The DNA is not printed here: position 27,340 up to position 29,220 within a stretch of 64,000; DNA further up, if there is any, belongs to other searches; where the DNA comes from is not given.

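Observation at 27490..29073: Circularly permuted cofactor-independent phosphoglycerate mutase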

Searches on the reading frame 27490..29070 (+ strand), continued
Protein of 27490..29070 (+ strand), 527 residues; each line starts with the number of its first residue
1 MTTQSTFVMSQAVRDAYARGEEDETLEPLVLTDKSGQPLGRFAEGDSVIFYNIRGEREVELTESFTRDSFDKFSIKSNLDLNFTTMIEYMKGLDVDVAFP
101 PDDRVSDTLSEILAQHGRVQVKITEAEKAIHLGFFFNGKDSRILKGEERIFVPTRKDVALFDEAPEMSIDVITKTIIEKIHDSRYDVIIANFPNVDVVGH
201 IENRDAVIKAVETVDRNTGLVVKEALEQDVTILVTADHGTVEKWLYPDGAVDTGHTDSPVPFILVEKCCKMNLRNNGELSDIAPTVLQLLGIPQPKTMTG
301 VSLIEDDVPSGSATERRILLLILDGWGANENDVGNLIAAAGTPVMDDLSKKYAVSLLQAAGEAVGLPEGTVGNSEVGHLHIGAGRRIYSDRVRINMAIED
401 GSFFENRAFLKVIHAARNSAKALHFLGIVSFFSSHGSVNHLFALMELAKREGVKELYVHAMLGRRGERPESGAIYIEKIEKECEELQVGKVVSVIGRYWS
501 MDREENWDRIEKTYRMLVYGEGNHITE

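Call 48: find_related_loci(query=A2, collection=genome_contigs, flank=6000)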
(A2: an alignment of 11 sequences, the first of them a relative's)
Query A2 (531 aa) in genome_contigs; peptide patterns used: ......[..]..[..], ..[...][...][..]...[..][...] (x = any residue, [..] = any of these).
600 stretches matched a pattern (row limit reached: there are more); 587 encode a relative of the query (tblastn E <= 1e-3); the best 80 are kept; 80 distinct loci.
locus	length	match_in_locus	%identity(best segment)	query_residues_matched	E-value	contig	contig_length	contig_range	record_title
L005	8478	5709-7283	61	1-528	0e+0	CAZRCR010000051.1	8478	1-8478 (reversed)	MAG TPA_asm: uncultured Anaerolinea sp. isolate binchicken_co20_368 genome assembly, contig: NODE_14990_length_8478_cov_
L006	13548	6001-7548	63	10-525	0e+0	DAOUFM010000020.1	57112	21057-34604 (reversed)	MAG TPA_asm: Anaerolineaceae bacterium isolate R115_23 k127_42050, whole genome shotgun sequence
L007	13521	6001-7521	64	18-524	0e+0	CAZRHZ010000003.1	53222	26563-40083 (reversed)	MAG TPA_asm: uncultured Anaerolinea sp. isolate SRP192927_co3_260 genome assembly, contig: NODE_1011_length_53222_cov_9.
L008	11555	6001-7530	59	14-523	0e+0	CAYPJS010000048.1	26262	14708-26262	MAG TPA_asm: uncultured Anaerolinea sp. isolate binchicken_co254_36 genome assembly, contig: k141_1254209, whole genome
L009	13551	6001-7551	59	9-525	0e+0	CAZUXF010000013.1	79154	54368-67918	MAG TPA_asm: uncultured Anaerolinea sp. isolate SRP302447_co2_48 genome assembly, contig: NODE_1008_length_79154_cov_10.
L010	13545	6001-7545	59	11-526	0e+0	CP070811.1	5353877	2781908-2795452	MAG: Anaerolineales bacterium isolate bin12 chromosome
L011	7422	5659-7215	55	3-525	0e+0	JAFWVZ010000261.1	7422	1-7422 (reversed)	MAG: Bacillota bacterium isolate RGIG6121 Sheep_Omasum.Co__c3339516, whole genome shotgun sequence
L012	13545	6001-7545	56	8-523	0e+0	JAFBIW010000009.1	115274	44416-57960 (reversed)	Butyricicoccus pullicaecorum strain ET57 Prase_23_NODE_9_length_115274_cov_63.8939, whole genome shotgun sequence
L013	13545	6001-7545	55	7-523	0e+0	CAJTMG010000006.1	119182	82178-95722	MAG TPA_asm: uncultured Oscillibacter sp. isolate MGBC104027 genome assembly, contig: MGBC104027.6, whole genome shotgun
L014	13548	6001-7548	54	6-523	0e+0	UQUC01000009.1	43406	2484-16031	uncultured Oscillibacter sp. isolate UMGS638 genome assembly, contig: NODE_825_length_43406_cov_19.596987, whole genome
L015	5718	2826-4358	54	10-523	0e+0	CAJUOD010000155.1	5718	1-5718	MAG TPA_asm: uncultured Oscillibacter sp. isolate MGBC145212 genome assembly, contig: MGBC145212.155, whole genome shotg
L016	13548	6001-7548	55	7-523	0e+0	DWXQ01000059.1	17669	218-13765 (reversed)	MAG TPA_asm: Candidatus Oscillibacter avistercoris isolate CHK176-14096 CHK176__C63624_L17669_SAMEA5754820, whole genome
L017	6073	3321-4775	52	6-519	0e+0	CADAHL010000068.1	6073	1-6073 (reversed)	MAG: Ruminococcaceae bacterium isolate RUG13294 genome assembly, contig: RUG13294_asm_68, whole genome shotgun sequence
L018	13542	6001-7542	54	9-529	2e-179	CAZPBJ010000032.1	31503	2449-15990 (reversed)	MAG TPA_asm: uncultured Christensenella sp. isolate SRP263991_co4_63 genome assembly, contig: NODE_1659_length_31503_cov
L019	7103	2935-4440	52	14-519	5e-175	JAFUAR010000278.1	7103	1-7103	MAG: Clostridia bacterium isolate RGIG4322 Roe_deer_Duodenum.Co__c339668, whole genome shotgun sequence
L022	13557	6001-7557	62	11-529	0e+0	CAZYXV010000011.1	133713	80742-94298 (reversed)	MAG TPA_asm: uncultured Anaerolineae bacterium isolate binchicken_co26_194 genome assembly, contig: NODE_165_length_1337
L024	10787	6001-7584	43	6-526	3e-124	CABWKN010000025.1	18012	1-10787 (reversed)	uncultured bacterium isolate GB_MAG SS3 genome assembly, contig: NODE_123_length_18012_cov_5.47224_ID_5262951, whole gen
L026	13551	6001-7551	41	12-527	4e-122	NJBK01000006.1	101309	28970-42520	MAG: Chloroflexi bacterium B3_Chlor 100, whole genome shotgun sequence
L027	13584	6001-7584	39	6-526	3e-120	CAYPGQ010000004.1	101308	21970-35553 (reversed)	MAG TPA_asm: uncultured Eubacteriales bacterium isolate SRP068000_co1_174 genome assembly, contig: NODE_115_length_10130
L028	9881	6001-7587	42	12-529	1e-119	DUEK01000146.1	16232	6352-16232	MAG TPA_asm: Thermoflexia bacterium isolate G79 Contig146, whole genome shotgun sequence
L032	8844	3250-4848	40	4-527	1e-114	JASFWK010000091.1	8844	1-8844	MAG: Anaerolineae bacterium isolate D1105U12metaG_sub_Bin_384 D1105U12metaG_FD_scaffold_403_c1, whole genome shotgun seq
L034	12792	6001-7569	39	14-529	5e-114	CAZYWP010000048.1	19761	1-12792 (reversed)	MAG TPA_asm: uncultured Eubacteriales bacterium isolate binchicken_co376_295 genome assembly, contig: NODE_2582_length_1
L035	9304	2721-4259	41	18-523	8e-114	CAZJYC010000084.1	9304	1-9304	MAG TPA_asm: uncultured Eubacteriales bacterium isolate binchicken_co327_166 genome assembly, contig: NODE_3446_length_9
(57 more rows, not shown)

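Call 54: search_protein_families(library=pfam, proteins=[L008:5149-5886:+, L027:9438-10361:+, L007:3231-4253:-, L006:11111-12943:+, L035:7075-7884:+, L034:8606-9472:+, L009:7583-8785:+, L010:7575-8765:+, L034:11212-12198:-, L022:1522-2742:+], max_evalue=0.0001)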
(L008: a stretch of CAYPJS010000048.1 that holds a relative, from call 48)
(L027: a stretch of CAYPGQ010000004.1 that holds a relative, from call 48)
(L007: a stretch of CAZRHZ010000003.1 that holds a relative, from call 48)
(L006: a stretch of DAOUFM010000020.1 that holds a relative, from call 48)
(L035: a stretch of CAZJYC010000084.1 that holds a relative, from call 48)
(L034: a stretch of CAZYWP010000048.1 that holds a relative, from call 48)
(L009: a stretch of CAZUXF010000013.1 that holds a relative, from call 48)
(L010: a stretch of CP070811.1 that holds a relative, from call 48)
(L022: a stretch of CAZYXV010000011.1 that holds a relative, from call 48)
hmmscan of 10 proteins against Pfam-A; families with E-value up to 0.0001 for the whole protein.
L008:5149-5886:+ (246 aa): 3 families
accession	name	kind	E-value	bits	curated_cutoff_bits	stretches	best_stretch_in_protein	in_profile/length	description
PF13419.12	HAD_2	-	3.5e-15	57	23.8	1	112-207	80-173/178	Haloacid dehalogenase-like hydrolase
PF00702.32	Hydrolase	-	9.3e-14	52.7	26.4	1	111-206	98-191/191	haloacid dehalogenase-like hydrolase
PF13242.12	Hydrolase_like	-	6.3e-11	42.5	22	1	166-240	2-75/75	HAD-hyrolase-like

L027:9438-10361:+ (308 aa): 4 families
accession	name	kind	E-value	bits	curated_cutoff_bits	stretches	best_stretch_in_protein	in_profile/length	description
PF00005.33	ABC_tran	-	4.3e-25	89.3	25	1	20-162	1-137/137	ABC transporter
PF13304.12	AAA_21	-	1.1e-11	45.9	27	1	99-191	185-298/304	AAA domain, putative AbiEii toxin, Type IV TA system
PF13476.12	AAA_23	-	6.4e-07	30.6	27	1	16-50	6-40/201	AAA domain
PF02463.25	SMC_N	-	3.8e-05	23.7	40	0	22-48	17-43/220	RecF/RecN/SMC N terminal domain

L007:3231-4253:- (341 aa): 5 families
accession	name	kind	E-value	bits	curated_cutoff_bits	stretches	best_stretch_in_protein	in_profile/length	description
PF13377.12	Peripla_BP_3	-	2.1e-34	119.4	26.5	1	170-336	2-167/167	Periplasmic binding protein-like domain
PF00532.27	Peripla_BP_1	-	3.9e-34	118.8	22.2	1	61-323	2-274/281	Periplasmic binding proteins and sugar binding domain of LacI family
PF13407.12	Peripla_BP_4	-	8.3e-15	55.5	35.1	1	64-311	2-256/258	Periplasmic binding protein domain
PF00356.27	LacI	-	7.5e-10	38.9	27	1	4-47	1-44/46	Bacterial regulatory proteins, lacI family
PF12802.13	MarR_2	-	2.5e-05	24.8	27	0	3-24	21-42/61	MarR family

L006:11111-12943:+ (611 aa): 1 family
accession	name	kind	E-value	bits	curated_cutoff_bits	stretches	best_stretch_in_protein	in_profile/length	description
PF00528.27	BPD_transp_1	-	5.4e-30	104.9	26.4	2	112-303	2-171/184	Binding-protein-dependent transport system inner membrane component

L035:7075-7884:+ (270 aa): 2 families
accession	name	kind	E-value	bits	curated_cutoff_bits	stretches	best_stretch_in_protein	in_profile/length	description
PF12730.13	ABC2_membrane_4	-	1.3e-12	48.4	27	1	31-193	10-173/179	ABC-2 family transporter protein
PF12679.13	ABC2_membrane_2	-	1.1e-09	38.4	27.2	1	29-262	13-279/283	ABC-2 family transporter protein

L034:8606-9472:+ (289 aa): 2 families
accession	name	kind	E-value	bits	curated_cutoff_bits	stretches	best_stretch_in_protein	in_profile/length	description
PF12679.13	ABC2_membrane_2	-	7.1e-09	35.8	27.2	1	43-278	28-277/283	ABC-2 family transporter protein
PF12730.13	ABC2_membrane_4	-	2.3e-06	28.2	27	1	82-217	44-178/179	ABC-2 family transporter protein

L009:7583-8785:+ (401 aa): 2 families
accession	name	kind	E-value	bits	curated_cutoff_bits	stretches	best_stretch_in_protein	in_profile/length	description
PF10143.14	PhosphMutase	-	4.3e-44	150.8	21.5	1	50-215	1-166/170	2,3-bisphosphoglycerate-independent phosphoglycerate mutase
PF01676.23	Metalloenzyme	-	9.3e-40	137.2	24.3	1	16-390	2-250/252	Metalloenzyme superfamily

L010:7575-8765:+ (397 aa): 1 family
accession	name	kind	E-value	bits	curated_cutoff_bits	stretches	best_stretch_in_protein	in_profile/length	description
PF00485.24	PRK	-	4.8e-21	75.9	22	1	191-379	2-189/196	Phosphoribulokinase / Uridine kinase family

L034:11212-12198:- (329 aa): 1 family
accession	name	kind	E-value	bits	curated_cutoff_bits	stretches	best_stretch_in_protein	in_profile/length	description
PF11832.13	DUF3352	-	4.3e-11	42.6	26.8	1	120-258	138-284/536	Protein of unknown function (DUF3352)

L022:1522-2742:+ (407 aa): 1 family
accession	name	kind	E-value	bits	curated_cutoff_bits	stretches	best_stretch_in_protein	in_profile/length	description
PF13531.11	SBP_bac_11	-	5.5e-07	30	25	1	90-357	13-222/227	Bacterial extracellular solute-binding protein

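Call 68: search_protein_families(library=pfam, proteins=[L009:1250-2335:-, L009:2354-3226:-, L009:3226-4296:-, L009:4278-5207:+, L009:5213-5965:+, L009:8808-9689:+, L009:9776-11611:+, L009:11623-12702:+, L014:1435-2418:+, L014:9259-10704:+], max_evalue=0.0001)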
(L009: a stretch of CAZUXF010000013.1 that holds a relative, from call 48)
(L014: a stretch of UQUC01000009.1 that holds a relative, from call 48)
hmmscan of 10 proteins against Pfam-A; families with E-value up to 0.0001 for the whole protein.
L009:1250-2335:- (361 aa): 1 family
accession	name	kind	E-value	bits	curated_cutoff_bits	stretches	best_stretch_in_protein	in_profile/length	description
PF00923.25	TAL_FSA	-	1.3e-39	136.7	27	1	19-286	2-238/285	Transaldolase/Fructose-6-phosphate aldolase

L009:2354-3226:- (290 aa): 1 family
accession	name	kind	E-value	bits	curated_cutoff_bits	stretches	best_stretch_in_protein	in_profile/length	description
PF04962.18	KduI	-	1e-82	277.9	23.9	1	14-270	9-262/262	KduI/IolB family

L009:3226-4296:- (356 aa): 4 families
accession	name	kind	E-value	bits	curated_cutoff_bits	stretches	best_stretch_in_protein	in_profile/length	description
PF13377.12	Peripla_BP_3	-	1.6e-35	123.1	26.5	1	184-347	2-167/167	Periplasmic binding protein-like domain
PF00532.27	Peripla_BP_1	-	7.5e-34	117.9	22.2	1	75-328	2-267/281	Periplasmic binding proteins and sugar binding domain of LacI family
PF13407.12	Peripla_BP_4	-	4.5e-16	59.6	35.1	1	77-290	1-219/258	Periplasmic binding protein domain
PF00356.27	LacI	-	1.4e-14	54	27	1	18-63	1-46/46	Bacterial regulatory proteins, lacI family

L009:4278-5207:+ (310 aa): 3 families
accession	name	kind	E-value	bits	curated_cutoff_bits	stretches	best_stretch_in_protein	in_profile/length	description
PF13419.12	HAD_2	-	3.6e-16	60.2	23.8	1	173-272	79-176/178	Haloacid dehalogenase-like hydrolase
PF00702.32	Hydrolase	-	2e-15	58.2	26.4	1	137-268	58-191/191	haloacid dehalogenase-like hydrolase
PF13242.12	Hydrolase_like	-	2e-07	31.3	22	1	228-293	2-70/75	HAD-hyrolase-like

L009:5213-5965:+ (251 aa): 3 families
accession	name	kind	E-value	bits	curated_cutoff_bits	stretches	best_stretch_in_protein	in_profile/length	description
PF13419.12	HAD_2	-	1.1e-16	62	23.8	1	116-215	80-177/178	Haloacid dehalogenase-like hydrolase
PF00702.32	Hydrolase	-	8.5e-15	56.1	26.4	1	14-210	1-191/191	haloacid dehalogenase-like hydrolase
PF13242.12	Hydrolase_like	-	4.6e-10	39.7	22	1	171-243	3-75/75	HAD-hyrolase-like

L009:8808-9689:+ (294 aa): 2 families
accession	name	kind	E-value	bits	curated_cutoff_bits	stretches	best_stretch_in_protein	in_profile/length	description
PF01418.23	HTH_6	-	6.5e-16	58.5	28.3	1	15-81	6-72/77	Helix-turn-helix domain, rpiR family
PF01380.27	SIS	-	2.2e-09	37.6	25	1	137-262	2-130/131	SIS domain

L009:9776-11611:+ (612 aa): 1 family
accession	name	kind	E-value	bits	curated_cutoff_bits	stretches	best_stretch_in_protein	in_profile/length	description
PF00528.27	BPD_transp_1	-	3.7e-31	108.7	26.4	2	112-300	2-170/184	Binding-protein-dependent transport system inner membrane component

L009:11623-12702:+ (360 aa): 4 families
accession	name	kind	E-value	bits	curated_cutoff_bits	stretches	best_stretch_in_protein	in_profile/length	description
PF00005.33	ABC_tran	-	5e-36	124.8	25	1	20-168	1-136/137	ABC transporter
PF13304.12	AAA_21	-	1.7e-08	35.3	27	0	116-202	212-301/304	AAA domain, putative AbiEii toxin, Type IV TA system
PF17912.7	OB_MalK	-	8.3e-07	30.2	27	1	242-286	1-53/53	MalK OB fold domain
PF02463.25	SMC_N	-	3.6e-05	23.7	40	0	107-213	113-213/220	RecF/RecN/SMC N terminal domain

L014:1435-2418:+ (328 aa): 0 families

L014:9259-10704:+ (482 aa): 0 families

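Call 74: search_protein_families(library=pfam, proteins=[L024:4559-5929:+, L024:7601-8422:-, L026:4727-5737:-, L026:7560-8183:+, L026:8195-10255:-, L028:4405-5319:+, L028:7545-8423:-, L032:2173-3006:-, L032:5064-6056:+, L024:3790-4572:+], max_evalue=0.0001)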
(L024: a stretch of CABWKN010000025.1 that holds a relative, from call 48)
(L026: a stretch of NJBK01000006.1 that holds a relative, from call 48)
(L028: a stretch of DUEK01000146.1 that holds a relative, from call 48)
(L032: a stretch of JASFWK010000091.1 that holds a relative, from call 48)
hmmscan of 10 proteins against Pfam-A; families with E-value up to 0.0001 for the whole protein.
L024:4559-5929:+ (457 aa): 3 families
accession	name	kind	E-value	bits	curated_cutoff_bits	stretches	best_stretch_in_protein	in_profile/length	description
PF00534.26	Glycos_transf_1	-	1.2e-17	64.4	26.4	1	211-376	4-169/172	Glycosyl transferases group 1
PF13692.12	Glyco_trans_1_4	-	7.2e-12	46.2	27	1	226-365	5-142/142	Glycosyl transferases group 1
PF13524.12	Glyco_trans_1_2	-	2.8e-06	27.8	25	1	244-394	6-143/144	Glycosyl transferase-like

L024:7601-8422:- (274 aa): 1 family
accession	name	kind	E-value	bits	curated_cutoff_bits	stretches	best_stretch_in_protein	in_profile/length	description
PF01956.21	EMC3_TMCO1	-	5.5e-05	23.5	27.1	1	22-117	13-113/169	Integral membrane protein EMC3/TMCO1-like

L026:4727-5737:- (337 aa): 1 family
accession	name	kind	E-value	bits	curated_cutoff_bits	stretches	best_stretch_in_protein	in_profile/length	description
PF07136.16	DUF1385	-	2.5e-83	279.3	22.1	1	96-328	1-226/227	Protein of unknown function (DUF1385)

L026:7560-8183:+ (208 aa): 1 family
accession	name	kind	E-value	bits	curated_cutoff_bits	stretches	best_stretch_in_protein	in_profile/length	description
PF00300.27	His_Phos_1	-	3.2e-50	170.9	21.7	1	4-193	1-192/194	Histidine phosphatase superfamily (branch 1)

L026:8195-10255:- (687 aa): 0 families

L028:4405-5319:+ (305 aa): 2 families
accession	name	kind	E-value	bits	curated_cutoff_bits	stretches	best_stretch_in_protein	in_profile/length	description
PF00849.27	PseudoU_synth_2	-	5.8e-33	114.7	26.8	1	90-242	2-151/152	RNA pseudouridylate synthase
PF01479.30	S4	-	3.8e-13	49.4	22.8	1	16-62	1-48/48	S4 domain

L028:7545-8423:- (293 aa): 1 family
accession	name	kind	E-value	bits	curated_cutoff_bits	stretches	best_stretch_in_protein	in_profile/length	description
PF02811.25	PHP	-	6.1e-12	46.6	26.4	1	9-72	1-66/164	PHP domain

L032:2173-3006:- (278 aa): 1 family
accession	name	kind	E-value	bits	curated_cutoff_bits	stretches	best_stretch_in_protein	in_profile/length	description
PF00696.33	AA_kinase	-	2.7e-20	73.5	24.9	1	43-223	2-202/234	Amino acid kinase family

L032:5064-6056:+ (331 aa): 3 families
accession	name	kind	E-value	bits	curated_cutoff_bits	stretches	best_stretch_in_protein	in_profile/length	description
PF13177.12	DNA_pol3_delta2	-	3.8e-50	170.4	27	1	13-171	3-160/161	DNA polymerase III, delta subunit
PF00004.35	AAA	-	4.4e-07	30.8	21.2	1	33-166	2-126/131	ATPase family associated with various cellular activities (AAA)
PF13481.12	AAA_25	-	5.3e-05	23.4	27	0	33-146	37-149/195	AAA domain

L024:3790-4572:+ (261 aa): 0 families
